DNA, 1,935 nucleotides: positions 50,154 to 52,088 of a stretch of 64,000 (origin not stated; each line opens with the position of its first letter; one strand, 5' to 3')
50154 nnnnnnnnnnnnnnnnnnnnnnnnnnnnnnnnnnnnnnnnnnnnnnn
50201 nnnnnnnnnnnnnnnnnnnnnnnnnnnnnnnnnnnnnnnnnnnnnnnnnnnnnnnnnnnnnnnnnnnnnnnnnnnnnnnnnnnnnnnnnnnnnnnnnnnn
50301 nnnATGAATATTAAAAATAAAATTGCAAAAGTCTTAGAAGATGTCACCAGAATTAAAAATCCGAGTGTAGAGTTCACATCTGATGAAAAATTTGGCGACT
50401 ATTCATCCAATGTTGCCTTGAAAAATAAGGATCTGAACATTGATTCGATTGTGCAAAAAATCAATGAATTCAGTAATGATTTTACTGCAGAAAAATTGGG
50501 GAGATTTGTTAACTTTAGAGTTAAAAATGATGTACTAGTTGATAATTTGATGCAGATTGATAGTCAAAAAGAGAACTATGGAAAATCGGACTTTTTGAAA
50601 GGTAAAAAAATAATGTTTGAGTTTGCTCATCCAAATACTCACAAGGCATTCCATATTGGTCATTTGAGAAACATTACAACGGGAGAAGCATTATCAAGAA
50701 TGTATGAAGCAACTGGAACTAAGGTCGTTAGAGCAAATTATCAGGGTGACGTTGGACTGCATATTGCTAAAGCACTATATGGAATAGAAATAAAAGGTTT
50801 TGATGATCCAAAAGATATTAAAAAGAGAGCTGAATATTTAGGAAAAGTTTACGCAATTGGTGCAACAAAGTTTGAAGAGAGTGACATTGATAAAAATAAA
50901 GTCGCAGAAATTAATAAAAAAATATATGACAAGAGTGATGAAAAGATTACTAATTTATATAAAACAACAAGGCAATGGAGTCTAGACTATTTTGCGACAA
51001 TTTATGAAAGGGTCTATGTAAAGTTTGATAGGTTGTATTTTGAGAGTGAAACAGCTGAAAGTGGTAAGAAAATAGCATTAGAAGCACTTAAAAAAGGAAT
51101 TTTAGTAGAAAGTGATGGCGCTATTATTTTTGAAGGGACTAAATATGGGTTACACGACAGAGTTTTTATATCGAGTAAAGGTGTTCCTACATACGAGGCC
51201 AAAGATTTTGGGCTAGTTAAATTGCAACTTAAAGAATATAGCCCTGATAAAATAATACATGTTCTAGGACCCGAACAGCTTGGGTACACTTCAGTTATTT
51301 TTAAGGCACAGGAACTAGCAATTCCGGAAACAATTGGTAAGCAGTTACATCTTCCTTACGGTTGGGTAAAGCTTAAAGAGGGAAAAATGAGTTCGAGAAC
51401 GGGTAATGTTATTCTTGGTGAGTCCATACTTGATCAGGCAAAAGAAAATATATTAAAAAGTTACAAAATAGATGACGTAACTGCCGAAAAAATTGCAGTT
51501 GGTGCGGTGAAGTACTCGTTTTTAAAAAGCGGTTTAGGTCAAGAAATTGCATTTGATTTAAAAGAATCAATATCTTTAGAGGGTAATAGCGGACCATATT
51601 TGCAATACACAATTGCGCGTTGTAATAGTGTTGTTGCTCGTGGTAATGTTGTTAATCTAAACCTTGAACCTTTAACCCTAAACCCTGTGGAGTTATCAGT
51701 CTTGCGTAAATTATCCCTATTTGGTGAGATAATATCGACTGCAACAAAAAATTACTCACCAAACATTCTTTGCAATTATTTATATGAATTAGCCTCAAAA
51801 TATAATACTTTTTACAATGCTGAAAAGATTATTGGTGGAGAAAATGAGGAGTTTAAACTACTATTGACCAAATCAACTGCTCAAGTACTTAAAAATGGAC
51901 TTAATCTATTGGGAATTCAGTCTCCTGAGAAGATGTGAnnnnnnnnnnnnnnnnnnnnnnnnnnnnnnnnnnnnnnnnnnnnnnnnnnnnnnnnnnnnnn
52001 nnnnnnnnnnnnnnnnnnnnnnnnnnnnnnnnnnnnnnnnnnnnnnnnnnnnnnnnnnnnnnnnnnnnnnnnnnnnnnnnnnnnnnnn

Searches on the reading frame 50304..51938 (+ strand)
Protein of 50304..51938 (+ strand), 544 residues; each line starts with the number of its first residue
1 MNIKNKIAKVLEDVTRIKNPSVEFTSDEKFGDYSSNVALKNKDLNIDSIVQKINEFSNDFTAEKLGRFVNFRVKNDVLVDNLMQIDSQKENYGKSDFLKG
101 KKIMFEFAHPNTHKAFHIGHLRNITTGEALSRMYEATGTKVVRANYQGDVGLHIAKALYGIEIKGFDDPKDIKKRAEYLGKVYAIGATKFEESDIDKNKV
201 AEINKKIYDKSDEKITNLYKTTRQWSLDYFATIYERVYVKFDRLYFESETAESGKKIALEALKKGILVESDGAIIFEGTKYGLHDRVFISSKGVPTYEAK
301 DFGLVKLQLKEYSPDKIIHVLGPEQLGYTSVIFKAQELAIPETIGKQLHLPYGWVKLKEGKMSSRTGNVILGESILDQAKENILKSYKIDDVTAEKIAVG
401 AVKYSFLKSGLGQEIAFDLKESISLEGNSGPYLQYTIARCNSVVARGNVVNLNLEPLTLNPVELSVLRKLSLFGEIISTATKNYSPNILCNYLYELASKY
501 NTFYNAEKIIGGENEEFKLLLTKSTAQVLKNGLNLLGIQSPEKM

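Call 8: search_protein_families(library=pfam, proteins=[window:50304-51938:+])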
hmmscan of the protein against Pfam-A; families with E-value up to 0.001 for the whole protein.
window:50304-51938:+ (544 aa): 4 families
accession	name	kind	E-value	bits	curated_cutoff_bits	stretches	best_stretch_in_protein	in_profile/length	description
PF00750.26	tRNA-synt_1d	-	1.7e-32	113.2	23.3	1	84-409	4-339/349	tRNA synthetases class I (R), catalytic domain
PF05746.21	DALR_1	-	1.9e-27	96.1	22.3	1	433-544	1-117/117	DALR anticodon binding domain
PF09334.17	tRNA-synt_1g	-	8.5e-06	25.2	20.1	0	315-389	282-355/391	tRNA synthetases class I (M)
PF03485.21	Arg_tRNA_synt_N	-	1.9e-05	25.6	21.5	1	2-54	2-61/85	Arginyl tRNA synthetase N terminal domain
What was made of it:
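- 50304..51938 (+): argS, arginyl-tRNA synthetase (544 aa), the regulated gene. Pfam tRNA-synt_1d, DALR_1 and Arg_tRNA_synt_N (call 8).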

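Call 10: find_homologous_proteins(query=window:50304-51938:+, max_evalue=1e-30)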
Query window:50304-51938:+ (544 aa): 7996 proteins with E <= 1e-30 among 8000 candidates; the best 120 are listed.
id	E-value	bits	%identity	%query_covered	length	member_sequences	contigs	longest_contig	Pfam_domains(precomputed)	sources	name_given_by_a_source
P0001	0.0e+0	1194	100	100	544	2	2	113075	PF09334.18,PF05746.22,PF00750.26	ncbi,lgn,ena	-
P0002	6.5e-269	911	76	100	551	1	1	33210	PF05746.22,PF00750.26,PF03485.22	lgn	-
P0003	1.6e-254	863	71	99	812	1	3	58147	PF03483.23,PF09334.18,PF05746.22,PF00750.26,PF03485.22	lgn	-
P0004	7.7e-245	831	69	100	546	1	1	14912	PF05746.22,PF00750.26,PF03485.22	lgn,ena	-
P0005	7.9e-245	831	69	100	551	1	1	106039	PF05746.22,PF00750.26,PF03485.22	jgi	jgi:arginyl-tRNA synthetase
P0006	4.1e-244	829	69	100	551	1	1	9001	PF05746.22,PF00750.26,PF03485.22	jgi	-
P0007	6.5e-244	828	69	100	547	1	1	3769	PF05746.22,PF00750.26,PF03485.22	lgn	-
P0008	6.5e-243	825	69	100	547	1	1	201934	PF05746.22,PF00750.26,PF03485.22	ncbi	-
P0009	2.3e-242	823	69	100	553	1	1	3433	PF05746.22,PF00750.26,PF03485.22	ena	-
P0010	1.8e-240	817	69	100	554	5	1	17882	PF05746.22,PF00750.26,PF03485.22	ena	-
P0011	2.9e-238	810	73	88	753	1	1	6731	PF05746.22,PF00750.26,PF03485.22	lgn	-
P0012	2.6e-234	797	67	100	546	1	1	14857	PF05746.22,PF00750.26,PF03485.22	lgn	-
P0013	1.5e-232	791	66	100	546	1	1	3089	PF05746.22,PF00750.26,PF03485.22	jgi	jgi:arginyl-tRNA synthetase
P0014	6.1e-230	782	66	100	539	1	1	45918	PF05746.22,PF00750.26,PF03485.22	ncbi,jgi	jgi:arginyl-tRNA synthetase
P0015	1.3e-229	781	67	96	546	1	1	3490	PF05746.22,PF00750.26,PF03485.22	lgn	-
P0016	1.6e-229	781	66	100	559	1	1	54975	PF05746.22,PF00750.26,PF03485.22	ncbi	-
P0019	2.2e-226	771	65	100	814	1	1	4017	PF03483.23,PF05746.22,PF00750.26,PF03485.22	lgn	-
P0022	1.6e-223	761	66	98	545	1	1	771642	PF05746.22,PF00750.26,PF03485.22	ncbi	-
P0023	2.9e-223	760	65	99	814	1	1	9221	PF03483.23,PF05746.22,PF00750.26,PF03485.22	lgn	-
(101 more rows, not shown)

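Call 13: find_related_loci(query=A1, collection=genome_contigs, flank=3000)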
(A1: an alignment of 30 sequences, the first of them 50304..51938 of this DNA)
Query A1 (544 aa) in genome_contigs; peptide patterns used: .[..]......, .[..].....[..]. (x = any residue, [..] = any of these).
600 stretches matched a pattern (row limit reached: there are more); 596 encode a relative of the query (tblastn E <= 1e-3); the best 80 are kept; 80 distinct loci.
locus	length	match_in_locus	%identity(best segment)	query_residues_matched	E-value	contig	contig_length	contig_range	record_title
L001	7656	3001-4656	69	2-544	0e+0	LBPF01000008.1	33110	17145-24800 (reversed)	MAG: Candidatus Woesebacteria bacterium GW2011_GWB1_33_38 UR44_C0008, whole genome shotgun sequence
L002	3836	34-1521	57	2-504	0e+0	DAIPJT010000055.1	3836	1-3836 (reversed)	MAG TPA_asm: Patescibacteria group bacterium isolate CTOTU11699 NODE_12068_length_3836_cov_5.011902, whole genome shotgu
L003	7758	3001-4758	53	2-544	0e+0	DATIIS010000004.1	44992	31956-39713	MAG TPA_asm: Candidatus Saccharimonadales bacterium isolate SMAG_U15671 k141_123146, whole genome shotgun sequence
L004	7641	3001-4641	52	3-544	5e-174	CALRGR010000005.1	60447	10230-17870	MAG: Candidatus Levybacteria bacterium GW2011_GWA1_37_16 isolate Baikal-1250m-152 genome assembly, contig: Baikal-1250m-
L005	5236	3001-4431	55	65-544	2e-171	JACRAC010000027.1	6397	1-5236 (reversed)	MAG: Candidatus Aenigmatarchaeota archaeon isolate NC_groundwater_1583_Pr3_B-0.1um_32_43 SR-2_scaffold_141_1772690, whol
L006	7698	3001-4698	49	2-544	2e-161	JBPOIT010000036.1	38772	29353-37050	MAG: Candidatus Levyibacteriota bacterium isolate MAG_784 c_000000578631, whole genome shotgun sequence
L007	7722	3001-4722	45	1-544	7e-161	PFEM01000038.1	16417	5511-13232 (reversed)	MAG: Candidatus Shapirobacteria bacterium CG10_big_fil_rev_8_21_14_0_10_48_15 CG10_8_21_14_0.10_scaffold_3311_c, whole g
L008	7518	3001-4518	51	65-544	9e-160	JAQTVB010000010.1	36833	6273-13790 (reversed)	MAG: Patescibacteria group bacterium isolate STB_78 NODE_2365_length_36833_cov_3.873127_Sandtown_B, whole genome shotgun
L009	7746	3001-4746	47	22-544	4e-159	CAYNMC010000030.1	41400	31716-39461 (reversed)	MAG TPA_asm: uncultured Pseudomonadales bacterium isolate SRP231805_co4_157 genome assembly, contig: k141_256147, whole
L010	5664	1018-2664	48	22-544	3e-157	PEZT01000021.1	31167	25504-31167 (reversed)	MAG: Candidatus Beckwithbacteria bacterium CG10_big_fil_rev_8_21_14_0_10_34_10 CG10_8_21_14_0.10_scaffold_1044_c, whole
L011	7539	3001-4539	49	56-544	1e-154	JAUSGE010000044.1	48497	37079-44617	MAG: bacterium isolate E14_metabat.bin.105 E14_k141_419651, whole genome shotgun sequence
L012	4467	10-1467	51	68-544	1e-154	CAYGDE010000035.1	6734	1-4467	MAG TPA_asm: uncultured Gammaproteobacteria bacterium isolate ERP113451_co3_430 genome assembly, contig: NODE_10430_leng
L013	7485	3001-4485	51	65-544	2e-155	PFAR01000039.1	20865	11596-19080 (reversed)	MAG: Candidatus Falkowbacteria bacterium CG10_big_fil_rev_8_21_14_0_10_43_10 CG10_8_21_14_0.10_scaffold_2185_c, whole ge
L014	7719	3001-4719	46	2-544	1e-151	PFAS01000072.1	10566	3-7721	MAG: Candidatus Falkowbacteria bacterium CG10_big_fil_rev_8_21_14_0_10_43_11 CG10_8_21_14_0.10_scaffold_6771_c, whole ge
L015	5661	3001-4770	45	7-544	1e-151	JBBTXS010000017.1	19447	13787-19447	MAG: Patescibacteria group bacterium isolate H51-bin091_1 H51_bin091_1_000000000017, whole genome shotgun sequence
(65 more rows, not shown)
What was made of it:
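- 50304..51938 (+): The closest named relatives are Candidatus Woesebacteria / Microgenomates (calls 10, 13).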

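Call 23: find_encoding_contigs(protein=P0002, flank=3000, max_places=3)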
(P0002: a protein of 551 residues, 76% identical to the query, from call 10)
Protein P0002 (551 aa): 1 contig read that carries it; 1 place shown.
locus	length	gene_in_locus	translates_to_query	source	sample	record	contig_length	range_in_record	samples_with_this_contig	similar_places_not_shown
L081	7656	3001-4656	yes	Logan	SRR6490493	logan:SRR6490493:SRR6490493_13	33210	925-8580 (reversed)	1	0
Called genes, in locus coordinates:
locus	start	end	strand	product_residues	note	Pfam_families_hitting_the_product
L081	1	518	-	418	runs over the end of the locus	PF01794:Ferric_reduct, PF08022:FAD_binding_8, PF00175:NAD_binding_1 (faint)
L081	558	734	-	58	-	-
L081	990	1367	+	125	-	-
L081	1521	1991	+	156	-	-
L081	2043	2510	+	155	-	PF01936:NYN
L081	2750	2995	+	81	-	-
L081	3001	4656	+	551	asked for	PF03485:Arg_tRNA_synt_N, PF00750:tRNA-synt_1d, PF05746:DALR_1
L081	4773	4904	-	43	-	-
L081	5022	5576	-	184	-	PF06210:DUF1003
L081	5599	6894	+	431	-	PF00675:Peptidase_M16, PF05193:Peptidase_M16_C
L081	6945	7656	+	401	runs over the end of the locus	PF01637:ATPase_2 (faint), PF13173:AAA_14, PF13401:AAA_22 (weak), PF13635:DUF4143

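Call 26: find_related_loci(query=window:50304-51938:+, collection=metagenome_contigs, flank=2500)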
Query window:50304-51938:+ (544 aa) in metagenome_contigs; peptide patterns used: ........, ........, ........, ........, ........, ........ (x = any residue, [..] = any of these).
516 stretches matched a pattern; 164 encode a relative of the query (tblastn E <= 1e-3); the best 80 are kept; 80 distinct loci.
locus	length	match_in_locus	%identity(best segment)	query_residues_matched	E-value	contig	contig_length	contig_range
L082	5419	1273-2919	72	3-544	0e+0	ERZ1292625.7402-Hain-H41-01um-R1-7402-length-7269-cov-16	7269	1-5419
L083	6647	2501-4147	72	3-544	0e+0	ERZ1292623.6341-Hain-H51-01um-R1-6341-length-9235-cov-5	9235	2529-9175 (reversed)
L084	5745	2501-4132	69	2-544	0e+0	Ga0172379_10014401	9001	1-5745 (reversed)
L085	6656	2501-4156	69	2-544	0e+0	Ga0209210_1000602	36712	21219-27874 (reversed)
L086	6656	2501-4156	69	2-544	0e+0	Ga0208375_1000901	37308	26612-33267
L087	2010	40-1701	58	3-544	0e+0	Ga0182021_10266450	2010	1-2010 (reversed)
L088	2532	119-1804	54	3-544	0e+0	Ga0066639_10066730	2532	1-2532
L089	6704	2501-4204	52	2-544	4e-178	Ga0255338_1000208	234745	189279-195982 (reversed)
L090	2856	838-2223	56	101-544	2e-169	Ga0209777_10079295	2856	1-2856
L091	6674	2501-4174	47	4-544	8e-158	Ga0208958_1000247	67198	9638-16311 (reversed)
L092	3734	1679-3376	48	3-544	3e-161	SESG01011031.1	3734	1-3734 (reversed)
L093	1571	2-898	82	251-544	4e-169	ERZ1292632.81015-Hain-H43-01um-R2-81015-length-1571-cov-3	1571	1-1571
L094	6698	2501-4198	46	3-544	5e-154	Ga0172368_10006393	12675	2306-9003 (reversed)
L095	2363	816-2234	51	101-544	4e-160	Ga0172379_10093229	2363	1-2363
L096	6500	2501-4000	51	101-544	2e-148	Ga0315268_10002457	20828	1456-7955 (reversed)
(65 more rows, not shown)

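Call 29: find_encoding_contigs(protein=P0003, flank=2500, max_places=2)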
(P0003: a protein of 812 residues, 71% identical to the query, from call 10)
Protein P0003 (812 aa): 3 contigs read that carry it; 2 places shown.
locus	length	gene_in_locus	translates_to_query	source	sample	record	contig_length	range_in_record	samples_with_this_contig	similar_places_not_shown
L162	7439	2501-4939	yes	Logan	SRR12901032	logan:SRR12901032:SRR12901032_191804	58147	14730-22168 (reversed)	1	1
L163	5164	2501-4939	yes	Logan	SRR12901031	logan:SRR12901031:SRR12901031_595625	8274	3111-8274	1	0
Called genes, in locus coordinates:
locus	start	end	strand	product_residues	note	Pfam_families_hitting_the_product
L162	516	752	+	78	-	-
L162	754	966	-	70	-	-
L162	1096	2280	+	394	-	PF13173:AAA_14, PF13635:DUF4143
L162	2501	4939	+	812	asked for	PF03483:B3_4, PF03485:Arg_tRNA_synt_N (weak), PF00750:tRNA-synt_1d, PF09334:tRNA-synt_1g (faint), PF05746:DALR_1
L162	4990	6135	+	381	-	PF13173:AAA_14, PF13635:DUF4143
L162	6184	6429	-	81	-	-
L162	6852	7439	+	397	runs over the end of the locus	PF00486:Trans_reg_C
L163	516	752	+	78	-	-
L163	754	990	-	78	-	-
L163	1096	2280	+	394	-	PF13173:AAA_14, PF13635:DUF4143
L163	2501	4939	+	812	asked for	PF03483:B3_4, PF03485:Arg_tRNA_synt_N (weak), PF00750:tRNA-synt_1d, PF09334:tRNA-synt_1g (faint), PF05746:DALR_1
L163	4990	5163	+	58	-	?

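Call 30: find_encoding_contigs(protein=P0004, flank=2500, max_places=2)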
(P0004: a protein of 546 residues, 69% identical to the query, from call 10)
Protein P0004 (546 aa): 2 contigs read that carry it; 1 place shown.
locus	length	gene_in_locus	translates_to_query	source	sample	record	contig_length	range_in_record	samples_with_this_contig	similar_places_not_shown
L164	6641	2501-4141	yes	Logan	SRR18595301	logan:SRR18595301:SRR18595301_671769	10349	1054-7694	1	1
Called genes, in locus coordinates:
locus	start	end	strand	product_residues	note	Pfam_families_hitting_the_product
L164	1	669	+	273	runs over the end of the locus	PF00753:Lactamase_B (weak)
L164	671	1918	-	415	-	-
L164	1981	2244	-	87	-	-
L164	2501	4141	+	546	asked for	PF03485:Arg_tRNA_synt_N, PF00750:tRNA-synt_1d, PF05746:DALR_1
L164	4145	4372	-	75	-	-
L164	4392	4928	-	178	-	PF06210:DUF1003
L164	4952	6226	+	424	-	PF00675:Peptidase_M16, PF05193:Peptidase_M16_C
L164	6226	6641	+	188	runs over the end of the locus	-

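Call 31: find_encoding_contigs(protein=P0008, flank=2500, max_places=2)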
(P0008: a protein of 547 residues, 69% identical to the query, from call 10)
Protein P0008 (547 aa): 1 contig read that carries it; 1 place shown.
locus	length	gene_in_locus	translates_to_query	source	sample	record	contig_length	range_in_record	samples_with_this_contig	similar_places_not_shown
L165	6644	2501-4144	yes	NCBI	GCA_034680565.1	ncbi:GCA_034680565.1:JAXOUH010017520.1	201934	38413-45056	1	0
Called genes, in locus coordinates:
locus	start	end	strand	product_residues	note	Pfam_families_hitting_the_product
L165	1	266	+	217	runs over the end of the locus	PF10531:SLBB (weak), PF06514:PsbU (weak), PF12836:HHH_3, PF00633:HHH (weak)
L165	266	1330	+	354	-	PF03772:Competence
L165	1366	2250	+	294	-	PF00753:Lactamase_B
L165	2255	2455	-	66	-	-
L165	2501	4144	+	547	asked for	PF03485:Arg_tRNA_synt_N (weak), PF00750:tRNA-synt_1d, PF05746:DALR_1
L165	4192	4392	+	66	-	-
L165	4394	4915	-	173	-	PF06210:DUF1003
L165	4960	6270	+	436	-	PF00675:Peptidase_M16, PF05193:Peptidase_M16_C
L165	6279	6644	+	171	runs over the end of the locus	PF00334:NDK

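Call 32: find_encoding_contigs(protein=P0010, flank=2500, max_places=2)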
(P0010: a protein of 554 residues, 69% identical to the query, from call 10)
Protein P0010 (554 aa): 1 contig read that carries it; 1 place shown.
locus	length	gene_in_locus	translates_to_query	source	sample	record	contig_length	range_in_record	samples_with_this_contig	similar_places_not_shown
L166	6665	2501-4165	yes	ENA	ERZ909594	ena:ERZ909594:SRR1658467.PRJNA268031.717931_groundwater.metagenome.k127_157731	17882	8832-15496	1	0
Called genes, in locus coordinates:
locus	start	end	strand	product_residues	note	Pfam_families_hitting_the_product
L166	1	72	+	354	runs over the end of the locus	PF03772:Competence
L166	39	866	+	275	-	PF00753:Lactamase_B, PF12706:Lactamase_B_2 (weak)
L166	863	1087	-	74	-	-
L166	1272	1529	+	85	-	-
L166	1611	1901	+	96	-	PF01588:tRNA_bind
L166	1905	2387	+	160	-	PF01936:NYN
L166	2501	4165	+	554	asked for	PF03485:Arg_tRNA_synt_N (faint), PF00750:tRNA-synt_1d, PF05746:DALR_1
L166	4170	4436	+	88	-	-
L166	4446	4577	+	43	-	-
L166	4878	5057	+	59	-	-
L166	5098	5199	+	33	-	-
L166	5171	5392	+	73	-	-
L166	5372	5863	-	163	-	PF06210:DUF1003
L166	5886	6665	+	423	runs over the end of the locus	PF00675:Peptidase_M16, PF05193:Peptidase_M16_C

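Call 35: find_encoding_contigs(protein=P0019, flank=2500, max_places=1)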
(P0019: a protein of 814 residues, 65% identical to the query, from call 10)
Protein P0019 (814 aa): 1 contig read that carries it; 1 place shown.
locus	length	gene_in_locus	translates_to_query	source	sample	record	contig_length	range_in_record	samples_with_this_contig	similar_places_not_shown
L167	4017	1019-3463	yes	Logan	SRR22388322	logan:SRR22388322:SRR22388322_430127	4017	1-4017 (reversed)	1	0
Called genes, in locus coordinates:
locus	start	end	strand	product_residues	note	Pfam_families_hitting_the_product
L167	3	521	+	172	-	?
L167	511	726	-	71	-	-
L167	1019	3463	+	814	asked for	PF03483:B3_4, PF03485:Arg_tRNA_synt_N, PF00750:tRNA-synt_1d, PF05746:DALR_1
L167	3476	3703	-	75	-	-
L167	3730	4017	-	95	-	?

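Call 36: find_encoding_contigs(protein=P0023, flank=2500, max_places=1)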
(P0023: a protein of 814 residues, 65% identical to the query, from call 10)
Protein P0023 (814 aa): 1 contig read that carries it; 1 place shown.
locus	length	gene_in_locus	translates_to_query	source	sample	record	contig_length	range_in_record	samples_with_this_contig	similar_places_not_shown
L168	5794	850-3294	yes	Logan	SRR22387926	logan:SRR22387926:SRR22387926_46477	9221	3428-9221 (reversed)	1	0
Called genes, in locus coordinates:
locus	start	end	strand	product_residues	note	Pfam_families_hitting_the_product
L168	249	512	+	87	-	-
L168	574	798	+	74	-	-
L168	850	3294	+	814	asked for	PF03483:B3_4, PF03485:Arg_tRNA_synt_N, PF00750:tRNA-synt_1d, PF05746:DALR_1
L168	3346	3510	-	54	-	-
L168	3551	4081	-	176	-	PF06210:DUF1003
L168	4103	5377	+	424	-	PF00675:Peptidase_M16, PF05193:Peptidase_M16_C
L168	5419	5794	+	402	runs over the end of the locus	PF01637:ATPase_2 (faint), PF13173:AAA_14, PF13401:AAA_22 (weak), PF13635:DUF4143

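Call 37: find_encoding_contigs(protein=P0012, flank=2500, max_places=1)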
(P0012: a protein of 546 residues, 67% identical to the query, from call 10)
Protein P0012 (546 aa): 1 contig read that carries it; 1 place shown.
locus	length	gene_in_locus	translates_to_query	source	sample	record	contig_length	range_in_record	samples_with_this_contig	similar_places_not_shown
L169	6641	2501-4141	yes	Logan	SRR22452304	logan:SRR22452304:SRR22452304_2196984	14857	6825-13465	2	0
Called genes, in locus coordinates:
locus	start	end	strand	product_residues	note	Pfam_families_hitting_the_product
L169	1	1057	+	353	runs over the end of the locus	PF03772:Competence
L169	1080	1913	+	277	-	PF00753:Lactamase_B, PF12706:Lactamase_B_2 (faint)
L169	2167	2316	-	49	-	-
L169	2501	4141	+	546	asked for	PF03485:Arg_tRNA_synt_N (weak), PF00750:tRNA-synt_1d, PF05746:DALR_1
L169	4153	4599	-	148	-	PF04120:Iron_permease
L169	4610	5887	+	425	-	PF00675:Peptidase_M16, PF05193:Peptidase_M16_C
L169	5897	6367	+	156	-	PF00334:NDK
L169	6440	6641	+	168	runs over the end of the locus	-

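Call 38: find_encoding_contigs(protein=P0016, flank=2500, max_places=1)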
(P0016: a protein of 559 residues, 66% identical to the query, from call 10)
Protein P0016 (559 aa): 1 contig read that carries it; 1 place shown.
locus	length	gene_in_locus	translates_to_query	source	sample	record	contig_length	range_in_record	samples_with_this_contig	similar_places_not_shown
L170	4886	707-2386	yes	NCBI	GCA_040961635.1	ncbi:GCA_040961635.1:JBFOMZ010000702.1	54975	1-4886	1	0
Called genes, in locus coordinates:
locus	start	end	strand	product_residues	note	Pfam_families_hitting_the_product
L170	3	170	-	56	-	?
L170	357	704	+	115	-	PF01588:tRNA_bind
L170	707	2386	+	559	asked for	PF03485:Arg_tRNA_synt_N, PF00750:tRNA-synt_1d, PF05746:DALR_1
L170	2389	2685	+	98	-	-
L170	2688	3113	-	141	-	PF06210:DUF1003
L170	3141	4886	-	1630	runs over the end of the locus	PF13385:Laminin_G_3, PF00054:Laminin_G_1 (faint), PF02210:Laminin_G_2 (faint), PF13385:Laminin_G_3, PF00354:Pentaxin (faint), PF13385:Laminin_G_3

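Call 53: find_encoding_contigs(protein=P0011, flank=2500, max_places=1)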
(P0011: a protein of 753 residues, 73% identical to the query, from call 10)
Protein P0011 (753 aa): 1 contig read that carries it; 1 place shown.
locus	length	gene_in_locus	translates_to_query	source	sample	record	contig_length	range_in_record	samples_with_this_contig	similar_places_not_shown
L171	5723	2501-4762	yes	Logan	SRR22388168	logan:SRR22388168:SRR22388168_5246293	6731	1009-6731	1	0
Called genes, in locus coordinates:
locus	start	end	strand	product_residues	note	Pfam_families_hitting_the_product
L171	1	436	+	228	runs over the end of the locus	PF10531:SLBB, PF14520:HHH_5 (faint), PF12836:HHH_3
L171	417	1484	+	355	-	PF03772:Competence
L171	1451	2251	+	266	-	PF00753:Lactamase_B (weak), PF12706:Lactamase_B_2 (faint)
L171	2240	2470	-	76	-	-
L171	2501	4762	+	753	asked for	PF03485:Arg_tRNA_synt_N, PF00750:tRNA-synt_1d, PF05746:DALR_1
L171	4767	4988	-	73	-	-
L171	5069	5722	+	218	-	?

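Call 54: find_encoding_contigs(protein=P0014, flank=2500, max_places=1)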
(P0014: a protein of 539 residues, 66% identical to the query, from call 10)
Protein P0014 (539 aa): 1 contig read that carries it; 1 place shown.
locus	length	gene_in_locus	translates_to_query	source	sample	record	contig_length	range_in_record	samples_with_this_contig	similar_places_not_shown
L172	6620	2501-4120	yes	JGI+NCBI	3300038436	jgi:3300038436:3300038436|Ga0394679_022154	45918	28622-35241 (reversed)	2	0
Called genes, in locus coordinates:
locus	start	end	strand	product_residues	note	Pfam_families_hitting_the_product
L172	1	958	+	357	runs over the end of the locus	PF03772:Competence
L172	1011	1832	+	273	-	PF00753:Lactamase_B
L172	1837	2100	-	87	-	-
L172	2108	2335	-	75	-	-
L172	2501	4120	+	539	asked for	PF03485:Arg_tRNA_synt_N, PF00750:tRNA-synt_1d, PF05746:DALR_1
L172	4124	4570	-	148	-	PF04120:Iron_permease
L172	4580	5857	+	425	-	PF00675:Peptidase_M16, PF05193:Peptidase_M16_C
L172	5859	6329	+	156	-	PF00334:NDK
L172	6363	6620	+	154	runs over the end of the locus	-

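Call 55: find_encoding_contigs(protein=P0022, flank=2500, max_places=1)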
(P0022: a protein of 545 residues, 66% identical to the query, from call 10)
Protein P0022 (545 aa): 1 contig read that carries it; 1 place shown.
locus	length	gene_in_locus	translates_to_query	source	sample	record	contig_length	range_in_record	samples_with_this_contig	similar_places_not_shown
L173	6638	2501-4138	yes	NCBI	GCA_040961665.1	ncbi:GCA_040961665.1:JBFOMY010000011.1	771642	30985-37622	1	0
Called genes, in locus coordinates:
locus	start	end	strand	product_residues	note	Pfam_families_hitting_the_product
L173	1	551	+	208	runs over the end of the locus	PF10531:SLBB, PF12836:HHH_3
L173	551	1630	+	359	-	PF03772:Competence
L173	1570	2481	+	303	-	PF00753:Lactamase_B (weak)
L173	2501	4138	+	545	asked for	PF03485:Arg_tRNA_synt_N, PF00750:tRNA-synt_1d, PF05746:DALR_1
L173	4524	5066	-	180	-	PF06210:DUF1003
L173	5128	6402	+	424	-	PF00675:Peptidase_M16, PF05193:Peptidase_M16_C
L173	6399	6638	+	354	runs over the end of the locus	PF00406:ADK (faint)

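Call 70: search_protein_families(library=ncbifam, proteins=[L001:1796-2020:+, L168:574-795:+], max_evalue=0.1)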
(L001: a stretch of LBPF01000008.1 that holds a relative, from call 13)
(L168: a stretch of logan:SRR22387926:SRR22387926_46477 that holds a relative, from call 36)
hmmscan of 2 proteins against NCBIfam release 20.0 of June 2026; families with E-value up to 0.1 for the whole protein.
L001:1796-2020:+ (75 aa): 1 family
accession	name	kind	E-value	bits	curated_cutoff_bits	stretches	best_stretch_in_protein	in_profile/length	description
NF047549.1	LIC_20196_fam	equivalog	0.078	12.9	230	1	25-68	85-127/136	LIC_20196 family exoprotein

L168:574-795:+ (74 aa): 1 family
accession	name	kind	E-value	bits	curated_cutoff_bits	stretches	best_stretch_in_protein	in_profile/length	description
TIGR00705.1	SppA_67K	equivalog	0.037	12.3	311.45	1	10-49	304-343/590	signal peptide peptidase SppA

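Call 80: list_cluster_members(proteins=[P0001, P0121])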
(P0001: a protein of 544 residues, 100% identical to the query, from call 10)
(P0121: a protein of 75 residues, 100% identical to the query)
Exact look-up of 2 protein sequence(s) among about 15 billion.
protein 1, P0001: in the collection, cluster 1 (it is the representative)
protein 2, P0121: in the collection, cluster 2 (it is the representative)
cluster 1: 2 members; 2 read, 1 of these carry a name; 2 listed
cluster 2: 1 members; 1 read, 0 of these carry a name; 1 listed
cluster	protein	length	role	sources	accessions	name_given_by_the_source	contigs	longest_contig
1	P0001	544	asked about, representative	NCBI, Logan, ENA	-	-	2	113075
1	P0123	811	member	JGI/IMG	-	arginyl-tRNA synthetase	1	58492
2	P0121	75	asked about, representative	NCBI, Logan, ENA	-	-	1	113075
